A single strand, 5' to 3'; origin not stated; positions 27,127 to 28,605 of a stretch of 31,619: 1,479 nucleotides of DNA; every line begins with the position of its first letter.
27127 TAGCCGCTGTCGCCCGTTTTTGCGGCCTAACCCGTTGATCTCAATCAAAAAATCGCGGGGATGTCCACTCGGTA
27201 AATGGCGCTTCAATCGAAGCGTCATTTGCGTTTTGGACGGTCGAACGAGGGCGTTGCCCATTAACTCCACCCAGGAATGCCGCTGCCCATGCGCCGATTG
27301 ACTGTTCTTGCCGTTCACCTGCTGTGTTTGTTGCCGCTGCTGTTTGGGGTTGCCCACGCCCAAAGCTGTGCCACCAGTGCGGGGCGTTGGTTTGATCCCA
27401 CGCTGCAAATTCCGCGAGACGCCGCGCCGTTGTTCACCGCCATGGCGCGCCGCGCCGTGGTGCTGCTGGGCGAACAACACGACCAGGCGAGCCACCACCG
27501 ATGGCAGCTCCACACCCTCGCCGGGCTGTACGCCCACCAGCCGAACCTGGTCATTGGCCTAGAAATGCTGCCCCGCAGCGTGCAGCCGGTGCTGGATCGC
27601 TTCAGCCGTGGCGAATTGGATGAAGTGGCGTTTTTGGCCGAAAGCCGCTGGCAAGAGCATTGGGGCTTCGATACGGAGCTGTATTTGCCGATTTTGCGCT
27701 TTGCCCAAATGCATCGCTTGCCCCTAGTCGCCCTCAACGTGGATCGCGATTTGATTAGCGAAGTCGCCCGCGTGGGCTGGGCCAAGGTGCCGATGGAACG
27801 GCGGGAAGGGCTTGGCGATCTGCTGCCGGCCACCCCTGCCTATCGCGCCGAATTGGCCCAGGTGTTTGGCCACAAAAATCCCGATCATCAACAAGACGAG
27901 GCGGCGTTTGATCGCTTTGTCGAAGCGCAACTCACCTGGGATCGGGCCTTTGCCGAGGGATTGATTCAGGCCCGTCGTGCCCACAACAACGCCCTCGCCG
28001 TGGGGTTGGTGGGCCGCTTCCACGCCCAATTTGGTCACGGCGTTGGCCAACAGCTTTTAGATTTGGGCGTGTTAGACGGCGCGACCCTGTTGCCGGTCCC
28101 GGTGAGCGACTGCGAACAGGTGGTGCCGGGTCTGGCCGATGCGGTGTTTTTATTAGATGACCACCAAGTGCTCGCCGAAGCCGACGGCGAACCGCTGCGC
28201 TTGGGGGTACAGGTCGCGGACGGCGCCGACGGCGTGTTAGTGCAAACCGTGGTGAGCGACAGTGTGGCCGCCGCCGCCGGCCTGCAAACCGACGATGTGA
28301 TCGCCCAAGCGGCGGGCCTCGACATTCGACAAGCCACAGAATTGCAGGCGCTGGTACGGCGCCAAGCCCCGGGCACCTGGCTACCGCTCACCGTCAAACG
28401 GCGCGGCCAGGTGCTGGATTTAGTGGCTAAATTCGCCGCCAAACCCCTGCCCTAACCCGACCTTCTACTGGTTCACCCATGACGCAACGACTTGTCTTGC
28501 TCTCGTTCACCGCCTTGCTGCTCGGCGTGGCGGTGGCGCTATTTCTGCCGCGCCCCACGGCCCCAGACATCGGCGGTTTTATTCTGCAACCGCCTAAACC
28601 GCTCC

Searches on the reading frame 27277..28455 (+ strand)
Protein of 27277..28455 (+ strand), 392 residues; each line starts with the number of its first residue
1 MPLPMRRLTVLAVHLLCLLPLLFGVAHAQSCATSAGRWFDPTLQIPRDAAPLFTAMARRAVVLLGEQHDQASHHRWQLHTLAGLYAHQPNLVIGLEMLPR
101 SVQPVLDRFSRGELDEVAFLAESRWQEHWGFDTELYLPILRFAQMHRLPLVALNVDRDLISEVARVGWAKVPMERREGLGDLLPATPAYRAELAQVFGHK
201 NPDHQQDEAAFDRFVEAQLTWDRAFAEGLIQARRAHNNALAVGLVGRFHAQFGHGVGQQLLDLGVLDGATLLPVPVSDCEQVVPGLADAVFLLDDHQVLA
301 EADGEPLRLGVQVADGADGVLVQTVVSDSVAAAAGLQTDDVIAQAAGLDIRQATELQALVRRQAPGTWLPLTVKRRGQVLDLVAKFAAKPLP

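Call 4: search_protein_families(library=pfam, proteins=[window:27277-28455:+], max_evalue=0.01)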
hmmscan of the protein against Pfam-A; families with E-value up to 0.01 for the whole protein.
window:27277-28455:+ (392 aa): 4 families
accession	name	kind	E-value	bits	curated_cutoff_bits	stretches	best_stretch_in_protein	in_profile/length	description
PF04187.18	Cofac_haem_bdg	-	2e-58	198.3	27.7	1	53-260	2-213/213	Haem-binding uptake, Tiki superfamily, ChaN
PF13180.12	PDZ_2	-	3.3e-11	43.7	27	1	309-382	3-76/80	PDZ domain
PF00595.29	PDZ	-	1e-06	29.4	23.2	1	301-373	5-80/81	PDZ domain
PF17820.7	PDZ_6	-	2e-06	27.9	27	1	322-375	2-54/54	PDZ domain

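Call 7: search_protein_families(library=ncbifam, proteins=[window:27277-28455:+], max_evalue=0.001)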
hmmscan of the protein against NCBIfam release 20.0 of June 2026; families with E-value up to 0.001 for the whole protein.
window:27277-28455:+ (392 aa): 11 families
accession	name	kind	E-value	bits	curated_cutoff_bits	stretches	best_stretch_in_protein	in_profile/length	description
NF041521.1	HhoA_HhoB_HtrA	equivalog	2.4e-10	40.3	450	1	312-385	258-330/335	HhoA/HhoB/HtrA family serine endopeptidase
TIGR02037.1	degP_htrA_DO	subfamily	3.9e-10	39.3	416.2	1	317-386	258-327/434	Do family serine endopeptidase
NF040960.1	MamE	equivalog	3.3e-07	29.3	800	1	308-382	456-531/659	magnetosome formation protease MamE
NF041199.1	trx7_PDZ_seleno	equivalog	3.1e-06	26.4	300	1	306-382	192-268/390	Trx7/PDZ domain-containing (seleno)protein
TIGR02038.1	protease_degS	equivalog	8.4e-06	25.1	422.95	1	314-382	274-342/351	outer membrane-stress sensor serine endopeptidase DegS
NF008147.1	PRK10898.1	equivalog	1.4e-05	24.4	408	1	310-382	271-343/352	outer membrane-stress sensor serine endopeptidase DegS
NF047968.1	SerProtHtrA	equivalog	1.6e-05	24.5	470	1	316-384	287-355/357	serine protease HtrA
TIGR00054.1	TIGR00054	equivalog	2.4e-05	23.4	147.55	1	320-386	204-269/421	RIP metalloprotease RseP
NF008046.0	PRK10779.1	equivalog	0.0001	21.5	477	1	309-384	213-287/450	sigma E protease regulator RseP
NF041616.1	T2SS_C_SYNERG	exception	0.00016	21.1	200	1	307-382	215-291/296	type II secretion system protein GspC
NF007526.1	PRK10139.1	equivalog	0.00026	19.8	756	1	317-381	290-354/456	serine endoprotease DegQ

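Call 13: find_homologous_proteins(query=window:27277-28455:+, max_evalue=1e-10)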
Query window:27277-28455:+ (392 aa): 2026 proteins with E <= 1e-10 among 8000 candidates; the best 120 are listed.
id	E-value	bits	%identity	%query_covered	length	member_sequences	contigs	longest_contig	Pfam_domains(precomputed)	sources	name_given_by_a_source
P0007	6.1e-253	857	100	99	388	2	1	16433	PF04187.19,PF17820.8,PF00595.30,PF13180.13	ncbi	-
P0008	9.5e-182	623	72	95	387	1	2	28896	PF04187.19,PF17820.8,PF13180.13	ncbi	-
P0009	1.4e-105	372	49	97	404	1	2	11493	PF04187.19,PF13180.13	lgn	-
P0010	1.5e-105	372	48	98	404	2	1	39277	PF04187.19,PF13180.13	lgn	-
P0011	6.2e-105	370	50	98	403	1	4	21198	PF04187.19,PF17820.8,PF00595.30,PF13180.13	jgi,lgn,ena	-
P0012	7.7e-105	369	50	96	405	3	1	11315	PF04187.19,PF13180.13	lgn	-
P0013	9.1e-105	369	49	97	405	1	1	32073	PF04187.19,PF13180.13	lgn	-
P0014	3.3e-104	367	49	92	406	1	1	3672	PF04187.19,PF17820.8,PF13180.13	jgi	jgi:uncharacterized iron-regulated protein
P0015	4.6e-104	367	50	95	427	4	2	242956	PF04187.19,PF17820.8,PF13180.13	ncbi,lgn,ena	-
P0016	1.1e-103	366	51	91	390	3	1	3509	PF04187.19,PF17820.8,PF13180.13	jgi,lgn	-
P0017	1.1e-102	362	47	92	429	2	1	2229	PF04187.19,PF17820.8,PF13180.13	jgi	jgi:uncharacterized iron-regulated protein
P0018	1.7e-102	362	53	93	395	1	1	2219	PF04187.19,PF17820.8,PF00595.30,PF13180.13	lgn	-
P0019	3.2e-102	361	49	90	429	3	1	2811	PF04187.19,PF13180.13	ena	-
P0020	2.1e-101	358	47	98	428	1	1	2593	PF04187.19,PF17820.8,PF13180.13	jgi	jgi:uncharacterized iron-regulated protein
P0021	3.1e-101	357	50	96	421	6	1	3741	PF04187.19,PF17820.8,PF13180.13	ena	-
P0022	4.7e-101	357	48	98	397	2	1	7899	PF04187.19,PF17820.8,PF13180.13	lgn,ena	-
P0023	8.0e-101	356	48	91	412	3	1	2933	PF04187.19,PF17820.8,PF13180.13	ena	-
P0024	1.2e-100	356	48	98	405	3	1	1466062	PF04187.19,PF13180.13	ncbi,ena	-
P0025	1.3e-100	355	46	93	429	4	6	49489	PF04187.19,PF17820.8,PF13180.13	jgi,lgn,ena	-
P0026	1.6e-100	355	47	97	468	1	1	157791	PF04187.19,PF17820.8,PF00595.30,PF13180.13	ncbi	-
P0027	1.8e-100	355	48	92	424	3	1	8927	PF04187.19,PF13180.13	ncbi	-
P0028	2.7e-100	354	48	93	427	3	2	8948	PF04187.19,PF17820.8,PF00595.30,PF13180.13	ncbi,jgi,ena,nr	ncbi:MAG: ChaN family lipoprotein [Gammaproteobacteria bacterium]|nr:ChaN family lipoprotein [Gammap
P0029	3.2e-100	354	48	97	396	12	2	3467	PF04187.19,PF17820.8,PF00595.30,PF13180.13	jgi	jgi:uncharacterized iron-regulated protein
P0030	3.3e-100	354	48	93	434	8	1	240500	PF04187.19,PF13180.13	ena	-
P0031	8.7e-100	353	47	95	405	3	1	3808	PF04187.19,PF13180.13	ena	-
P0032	9.0e-100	353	43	97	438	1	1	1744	PF04187.19,PF17820.8,PF13180.13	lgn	-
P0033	1.2e-99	352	47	92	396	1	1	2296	PF04187.19,PF17820.8,PF13180.13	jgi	jgi:uncharacterized iron-regulated protein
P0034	1.9e-99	352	48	98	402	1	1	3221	PF04187.19,PF17820.8,PF13180.13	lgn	-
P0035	2.1e-99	351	49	90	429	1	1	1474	PF04187.19,PF17820.8,PF13180.13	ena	-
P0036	2.5e-99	351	51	92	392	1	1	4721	PF04187.19,PF17820.8,PF13180.13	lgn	-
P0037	2.9e-99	351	48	92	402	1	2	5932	PF04187.19,PF17820.8,PF13180.13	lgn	-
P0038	3.9e-99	351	47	92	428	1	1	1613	PF04187.19,PF13180.13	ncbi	-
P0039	4.1e-99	350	48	91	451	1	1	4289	PF04187.19,PF17820.8,PF00595.30,PF13180.13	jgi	jgi:uncharacterized iron-regulated protein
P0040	6.9e-99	350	47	97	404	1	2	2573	PF04187.19,PF17820.8,PF13180.13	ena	-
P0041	1.1e-98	349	52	90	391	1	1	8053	PF04187.19,PF17820.8,PF00595.30,PF13180.13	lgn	-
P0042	1.4e-98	349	47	93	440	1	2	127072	PF04187.19,PF17820.8,PF00595.30,PF13180.13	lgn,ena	-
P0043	1.5e-98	349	48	91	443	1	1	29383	PF04187.19,PF17820.8,PF00595.30,PF13180.13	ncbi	-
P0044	4.0e-98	347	46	92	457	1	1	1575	PF04187.19,PF17820.8,PF00595.30,PF13180.13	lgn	-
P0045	4.5e-98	347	47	93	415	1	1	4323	PF04187.19,PF17820.8,PF13180.13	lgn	-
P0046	5.7e-98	347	50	92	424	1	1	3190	PF04187.19,PF17820.8,PF13180.13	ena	-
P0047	8.0e-98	346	46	98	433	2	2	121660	PF04187.19,PF13180.13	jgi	-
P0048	1.1e-97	346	51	93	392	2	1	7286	PF04187.19,PF17820.8,PF13180.13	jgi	jgi:uncharacterized iron-regulated protein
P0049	1.1e-97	346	50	91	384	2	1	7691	PF04187.19,PF17820.8,PF00595.30,PF13180.13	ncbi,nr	ncbi:MAG: PDZ domain-containing protein [Thioalkalivibrio sp.]|nr:MAG: PDZ domain-containing protein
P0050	1.8e-97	345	46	98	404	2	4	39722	PF04187.19,PF17820.8,PF13180.13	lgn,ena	-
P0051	1.9e-97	345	47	92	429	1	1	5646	PF04187.19,PF13180.13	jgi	jgi:uncharacterized iron-regulated protein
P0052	1.9e-97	345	49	92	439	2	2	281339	PF04187.19,PF13180.13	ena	-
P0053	3.2e-97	344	46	93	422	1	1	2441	PF04187.19,PF17820.8,PF13180.13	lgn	-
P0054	3.8e-97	344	49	90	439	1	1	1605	PF04187.19,PF17820.8,PF13180.13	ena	-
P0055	3.9e-97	344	49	90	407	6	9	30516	PF04187.19,PF17820.8,PF00595.30,PF13180.13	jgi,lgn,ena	-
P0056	4.3e-97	344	45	95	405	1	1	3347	PF04187.19,PF13180.13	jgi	jgi:uncharacterized iron-regulated protein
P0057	5.4e-97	344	47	96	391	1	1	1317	PF04187.19,PF17820.8,PF13180.13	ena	-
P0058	5.5e-97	343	46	91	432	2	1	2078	PF04187.19,PF17820.8,PF00595.30,PF13180.13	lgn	-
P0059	5.7e-97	343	46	94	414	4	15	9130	PF04187.19,PF13180.13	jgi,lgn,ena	-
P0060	7.0e-97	343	49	92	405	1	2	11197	PF04187.19,PF17820.8,PF13180.13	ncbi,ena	-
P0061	8.2e-97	343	49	97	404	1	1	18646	PF04187.19,PF17820.8,PF13180.13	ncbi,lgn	-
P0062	9.1e-97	343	46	93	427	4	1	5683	PF04187.19,PF13180.13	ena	-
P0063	9.4e-97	343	50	94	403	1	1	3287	PF04187.19,PF00595.30,PF13180.13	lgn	-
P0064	9.7e-97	343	47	93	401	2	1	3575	PF04187.19,PF17820.8,PF13180.13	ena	-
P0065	9.7e-97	343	48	93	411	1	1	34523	PF04187.19,PF13180.13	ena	-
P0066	1.5e-96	342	50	98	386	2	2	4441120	PF04187.19,PF17820.8,PF13180.13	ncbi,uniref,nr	ncbi:PDZ domain-containing protein [Halomonas sp. MCCC 1A17488]|uniref:ChaN family lipoprotein n=1 T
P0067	1.6e-96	342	49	93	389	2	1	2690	PF04187.19,PF17820.8,PF13180.13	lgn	-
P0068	1.8e-96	342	48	95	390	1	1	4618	PF04187.19,PF17820.8,PF13180.13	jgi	jgi:uncharacterized iron-regulated protein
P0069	1.9e-96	342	50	93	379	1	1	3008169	PF04187.19,PF17820.8,PF13180.13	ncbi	ncbi:ChaN family lipoprotein [Azospirillum doebereinerae]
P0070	2.0e-96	342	50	92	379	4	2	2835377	PF04187.19,PF17820.8,PF13180.13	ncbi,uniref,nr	ncbi:ChaN family lipoprotein [Azospirillum doebereinerae]|uniref:ChaN family lipoprotein n=1 Tax=Azo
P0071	2.7e-96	341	49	92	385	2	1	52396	PF04187.19,PF17820.8,PF13180.13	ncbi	ncbi:MAG: ChaN family lipoprotein [Burkholderiales bacterium]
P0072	2.8e-96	341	48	96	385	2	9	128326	PF04187.19,PF17820.8,PF00595.30,PF13180.13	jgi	jgi:uncharacterized iron-regulated protein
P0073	2.9e-96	341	50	91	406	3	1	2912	PF04187.19,PF17820.8,PF13180.13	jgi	-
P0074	2.9e-96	341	49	92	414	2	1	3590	PF04187.19,PF17820.8,PF00595.30,PF13180.13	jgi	-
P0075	2.9e-96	341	47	97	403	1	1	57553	PF04187.19,PF13180.13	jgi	-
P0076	3.0e-96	341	48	92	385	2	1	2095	PF04187.19,PF17820.8,PF13180.13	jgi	-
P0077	3.2e-96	341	47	92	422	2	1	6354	PF04187.19,PF13180.13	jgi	jgi:uncharacterized iron-regulated protein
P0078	3.3e-96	341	52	88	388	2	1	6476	PF04187.19,PF17820.8,PF13180.13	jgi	jgi:uncharacterized iron-regulated protein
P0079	3.7e-96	341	47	90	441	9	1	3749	PF04187.19,PF17820.8,PF13180.13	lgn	-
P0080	3.9e-96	341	49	96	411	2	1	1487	PF04187.19,PF13180.13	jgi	-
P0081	4.6e-96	340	48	93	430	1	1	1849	PF04187.19,PF17820.8,PF00595.30,PF13180.13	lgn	-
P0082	4.8e-96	340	48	98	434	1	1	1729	PF04187.19,PF17820.8,PF13180.13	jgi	-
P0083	5.2e-96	340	50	93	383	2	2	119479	PF04187.19,PF17820.8,PF00595.30,PF13180.13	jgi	jgi:uncharacterized iron-regulated protein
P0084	7.0e-96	340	47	91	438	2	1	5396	PF04187.19,PF17820.8,PF13180.13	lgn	-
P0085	7.3e-96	340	51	93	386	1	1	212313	PF04187.19,PF17820.8,PF00595.30,PF13180.13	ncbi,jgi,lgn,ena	-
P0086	7.4e-96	340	48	93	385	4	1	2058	PF04187.19,PF17820.8,PF13180.13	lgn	-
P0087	7.6e-96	340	48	91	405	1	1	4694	PF04187.19,PF13180.13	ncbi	-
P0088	1.0e-95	339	48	91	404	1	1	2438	PF04187.19,PF17820.8,PF00595.30,PF13180.13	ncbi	-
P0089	1.1e-95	339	51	84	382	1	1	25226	PF04187.19,PF17820.8,PF00595.30,PF13180.13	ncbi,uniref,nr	ncbi:ChaN family lipoprotein [Azospirillum isscasi]|uniref:ChaN family lipoprotein n=1 Tax=Azospiril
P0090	1.1e-95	339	47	90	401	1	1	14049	PF04187.19,PF13180.13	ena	-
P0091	1.2e-95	339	49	90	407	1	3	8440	PF04187.19,PF17820.8,PF00595.30,PF13180.13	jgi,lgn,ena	-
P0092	1.4e-95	339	48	92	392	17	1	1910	PF04187.19,PF17820.8,PF13180.13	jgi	-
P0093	1.4e-95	339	48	91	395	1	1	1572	PF04187.19,PF17820.8,PF13180.13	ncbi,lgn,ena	-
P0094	1.4e-95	339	47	92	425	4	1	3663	PF04187.19,PF13180.13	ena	-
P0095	1.4e-95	339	45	97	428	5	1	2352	PF04187.19,PF17820.8,PF13180.13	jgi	jgi:uncharacterized iron-regulated protein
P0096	1.6e-95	339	43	99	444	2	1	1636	PF04187.19,PF17820.8,PF13180.13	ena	-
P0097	1.6e-95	339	52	84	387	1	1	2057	PF04187.19,PF17820.8,PF00595.30,PF13180.13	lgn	-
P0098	2.1e-95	338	47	91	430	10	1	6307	PF04187.19,PF17820.8,PF00595.30,PF13180.13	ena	-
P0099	2.1e-95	338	45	98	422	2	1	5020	PF04187.19,PF17820.8,PF13180.13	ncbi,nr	ncbi:MAG: ChaN family lipoprotein [Rhodospirillales bacterium]|nr:ChaN family lipoprotein [Rhodospir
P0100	2.3e-95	338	47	90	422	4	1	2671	PF04187.19,PF17820.8,PF13180.13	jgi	jgi:uncharacterized iron-regulated protein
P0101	2.4e-95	338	49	93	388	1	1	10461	PF04187.19,PF17820.8,PF13180.13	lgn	-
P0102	2.4e-95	338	49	91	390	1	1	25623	PF04187.19,PF17820.8,PF13180.13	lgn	-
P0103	2.5e-95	338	50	83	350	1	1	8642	PF04187.19,PF17820.8,PF13180.13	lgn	-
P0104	2.7e-95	338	47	92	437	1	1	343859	PF04187.19,PF17820.8,PF13180.13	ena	-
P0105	3.0e-95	338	52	84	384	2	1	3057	PF04187.19,PF17820.8,PF13180.13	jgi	jgi:uncharacterized iron-regulated protein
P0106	3.0e-95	338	47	91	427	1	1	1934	PF04187.19,PF17820.8,PF00595.30,PF13180.13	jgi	jgi:uncharacterized iron-regulated protein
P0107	3.1e-95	338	52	91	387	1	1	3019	PF04187.19,PF17820.8,PF13180.13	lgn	-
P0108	3.2e-95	338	50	92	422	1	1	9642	PF04187.19,PF17820.8,PF00595.30,PF13180.13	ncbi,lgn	-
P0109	3.2e-95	338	47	95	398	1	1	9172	PF04187.19,PF13180.13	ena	-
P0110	3.4e-95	338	49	92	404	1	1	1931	PF04187.19,PF00595.30,PF13180.13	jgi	-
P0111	3.4e-95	338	47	98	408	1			PF04187.19,PF17820.8,PF00595.30,PF13180.13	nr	nr:ChaN family lipoprotein [Azospirillum sp. 412522]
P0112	4.3e-95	337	49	92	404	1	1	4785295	PF04187.19,PF00595.30,PF13180.13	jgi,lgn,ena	-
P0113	4.6e-95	337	45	97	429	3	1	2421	PF04187.19,PF17820.8,PF13180.13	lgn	-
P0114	5.0e-95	337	49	86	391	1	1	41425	PF04187.19,PF13180.13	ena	-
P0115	5.4e-95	337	47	92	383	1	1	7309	PF04187.19,PF17820.8,PF00595.30,PF13180.13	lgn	-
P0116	6.7e-95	337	45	92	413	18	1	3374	PF04187.19,PF17820.8,PF00595.30,PF13180.13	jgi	jgi:uncharacterized iron-regulated protein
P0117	7.1e-95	337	47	95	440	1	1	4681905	PF04187.19,PF17820.8,PF13180.13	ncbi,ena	-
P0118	7.1e-95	337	47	96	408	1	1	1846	PF04187.19,PF17820.8,PF00595.30,PF13180.13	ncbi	-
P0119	7.6e-95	336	50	91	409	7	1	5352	PF04187.19,PF17820.8,PF00595.30,PF13180.13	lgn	-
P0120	7.7e-95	336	50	84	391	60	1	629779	PF04187.19,PF17820.8,PF00595.30,PF13180.13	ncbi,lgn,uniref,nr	ncbi:putative iron-regulated protein [Azospirillum brasilense]|uniref:Putative iron-regulated protei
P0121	8.1e-95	336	48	98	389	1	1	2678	PF04187.19,PF17820.8,PF13180.13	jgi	jgi:uncharacterized iron-regulated protein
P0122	8.7e-95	336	47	91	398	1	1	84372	PF04187.19,PF17820.8,PF13180.13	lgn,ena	-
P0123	9.4e-95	336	49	90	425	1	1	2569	PF04187.19,PF17820.8,PF00595.30,PF13180.13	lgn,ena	-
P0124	9.6e-95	336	48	90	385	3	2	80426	PF04187.19,PF17820.8,PF13180.13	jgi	jgi:uncharacterized iron-regulated protein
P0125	9.7e-95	336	51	84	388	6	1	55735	PF04187.19,PF17820.8,PF13180.13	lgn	-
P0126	9.8e-95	336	47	98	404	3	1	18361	PF04187.19,PF17820.8,PF13180.13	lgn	-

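Call 14: find_encoding_contigs(protein=P0008, flank=10000, max_places=3)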
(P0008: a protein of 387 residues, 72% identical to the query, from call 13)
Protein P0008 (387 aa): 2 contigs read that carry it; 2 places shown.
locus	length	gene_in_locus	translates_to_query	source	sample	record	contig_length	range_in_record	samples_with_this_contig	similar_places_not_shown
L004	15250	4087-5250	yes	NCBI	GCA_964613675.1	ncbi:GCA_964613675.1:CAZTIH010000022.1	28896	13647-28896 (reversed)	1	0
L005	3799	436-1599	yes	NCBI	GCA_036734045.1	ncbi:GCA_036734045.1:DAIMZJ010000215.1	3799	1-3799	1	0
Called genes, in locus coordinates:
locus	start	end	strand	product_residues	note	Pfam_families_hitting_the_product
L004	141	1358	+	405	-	PF00589:Phage_integrase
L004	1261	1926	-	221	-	PF00156:Pribosyltran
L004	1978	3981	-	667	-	-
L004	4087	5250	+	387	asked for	PF04187:Cofac_haem_bdg, PF13180:PDZ_2, PF17820:PDZ_6 (weak)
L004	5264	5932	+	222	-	PF02630:SCO1-SenC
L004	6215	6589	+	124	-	PF04314:LpqE-like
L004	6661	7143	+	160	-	PF07386:DUF1499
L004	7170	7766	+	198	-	PF05494:MlaC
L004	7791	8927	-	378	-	PF01145:Band_7 (weak)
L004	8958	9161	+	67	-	-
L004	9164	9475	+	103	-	PF05164:ZapA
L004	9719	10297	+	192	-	PF01812:5-FTHF_cyc-lig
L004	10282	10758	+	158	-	PF01878:EVE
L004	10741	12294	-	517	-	PF00291:PALP, PF00585:Thr_dehydrat_C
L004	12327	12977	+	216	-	PF06026:Rib_5-P_isom_A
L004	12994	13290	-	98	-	PF14520:HHH_5 (faint), PF12826:HHH_2 (faint), PF12836:HHH_3, PF00633:HHH (faint)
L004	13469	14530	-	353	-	PF13609:Porin_4, PF00267:Porin_1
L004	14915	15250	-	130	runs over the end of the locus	PF00380:Ribosomal_S9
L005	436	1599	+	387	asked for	PF04187:Cofac_haem_bdg, PF13180:PDZ_2, PF17820:PDZ_6 (weak)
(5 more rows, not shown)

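Call 16: find_related_loci(query=A1, collection=genome_contigs, flank=6000)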
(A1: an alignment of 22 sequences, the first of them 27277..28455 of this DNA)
Query A1 (392 aa) in genome_contigs; peptide patterns used: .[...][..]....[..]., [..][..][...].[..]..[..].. (x = any residue, [..] = any of these).
600 stretches matched a pattern (row limit reached: there are more); 586 encode a relative of the query (tblastn E <= 1e-3); the best 80 are kept; 80 distinct loci.
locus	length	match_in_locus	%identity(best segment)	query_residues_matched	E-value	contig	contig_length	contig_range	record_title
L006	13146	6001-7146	50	26-388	2e-109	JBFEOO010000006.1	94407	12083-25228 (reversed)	MAG: Arenicellales bacterium isolate Mix_mud04.2021.02.41 k141_213412_length_94407_cov_16.7340, whole genome shotgun seq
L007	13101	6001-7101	52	28-388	2e-107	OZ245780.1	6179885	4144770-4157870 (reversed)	MAG: Methyloligellaceae bacterium isolate e8f213a8-9c07-40cb-8a79-f3adc64ccac1 genome assembly, chromosome: 1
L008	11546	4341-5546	45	9-386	3e-106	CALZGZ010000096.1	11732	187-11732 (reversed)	MAG: uncultured Gammaproteobacteria bacterium isolate FCS_M_Gamma_077 genome assembly, contig: k121_230030, whole genome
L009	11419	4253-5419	46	27-389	1e-104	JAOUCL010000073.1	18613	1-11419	MAG: Rhodospirillales bacterium isolate 24_Oct_SF_Bin19 24_Oct_SF_Bin19_scaffold_439_c1, whole genome shotgun sequence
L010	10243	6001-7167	46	27-389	3e-104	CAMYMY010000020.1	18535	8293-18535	MAG: uncultured Kiloniellales bacterium isolate FCS_M_Alpha_09 genome assembly, contig: scaffold_2558, whole genome shot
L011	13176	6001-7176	49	7-386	4e-102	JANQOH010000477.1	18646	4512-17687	MAG: Alphaproteobacteria bacterium isolate IP29b_bin.128 k99_3445288, whole genome shotgun sequence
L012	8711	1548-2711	45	27-389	1e-101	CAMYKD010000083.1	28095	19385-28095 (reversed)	MAG: uncultured Kiloniellales bacterium isolate ES_M_Alpha_08 genome assembly, contig: scaffold_2132, whole genome shotg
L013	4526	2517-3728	46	14-386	1e-100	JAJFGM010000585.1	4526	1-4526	MAG: Kiloniellaceae bacterium isolate OFTM278 OFTM278_584, whole genome shotgun sequence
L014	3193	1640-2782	46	25-386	1e-101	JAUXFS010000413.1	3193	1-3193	MAG: Rhodospirillales bacterium isolate CSMAG_2909 CSMAG_2909_k117_5767834_length_3193_cov_19.0000, whole genome shotgun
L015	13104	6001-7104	48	20-389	9e-100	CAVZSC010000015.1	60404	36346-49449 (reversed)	MAG: uncultured Alphaproteobacteria bacterium isolate MFD00962.bin.2.1 genome assembly, contig: contig_167159, whole gen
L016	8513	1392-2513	46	29-386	9e-99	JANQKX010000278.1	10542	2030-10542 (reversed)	MAG: Kiloniellaceae bacterium isolate PL25a_bin.3 k99_3645903, whole genome shotgun sequence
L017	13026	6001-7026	52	61-386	1e-98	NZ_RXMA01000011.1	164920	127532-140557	Azospirillum griseum strain L-25-5 w-1 Scaffold11, whole genome shotgun sequence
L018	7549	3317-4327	51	51-386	1e-97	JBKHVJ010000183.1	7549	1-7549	MAG: Alphaproteobacteria bacterium isolate B_bin_12_orig k127_229972, whole genome shotgun sequence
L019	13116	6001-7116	46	34-389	2e-97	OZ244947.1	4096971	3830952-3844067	MAG: Rhodospirillales bacterium isolate 685544e8-54a0-4504-9ca6-f21ab3b9bd35 genome assembly, chromosome: 1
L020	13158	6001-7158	46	28-390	5e-97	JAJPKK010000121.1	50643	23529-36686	MAG: Hyphomicrobiales bacterium isolate Centralia_MAG_73 k107_17104909, whole genome shotgun sequence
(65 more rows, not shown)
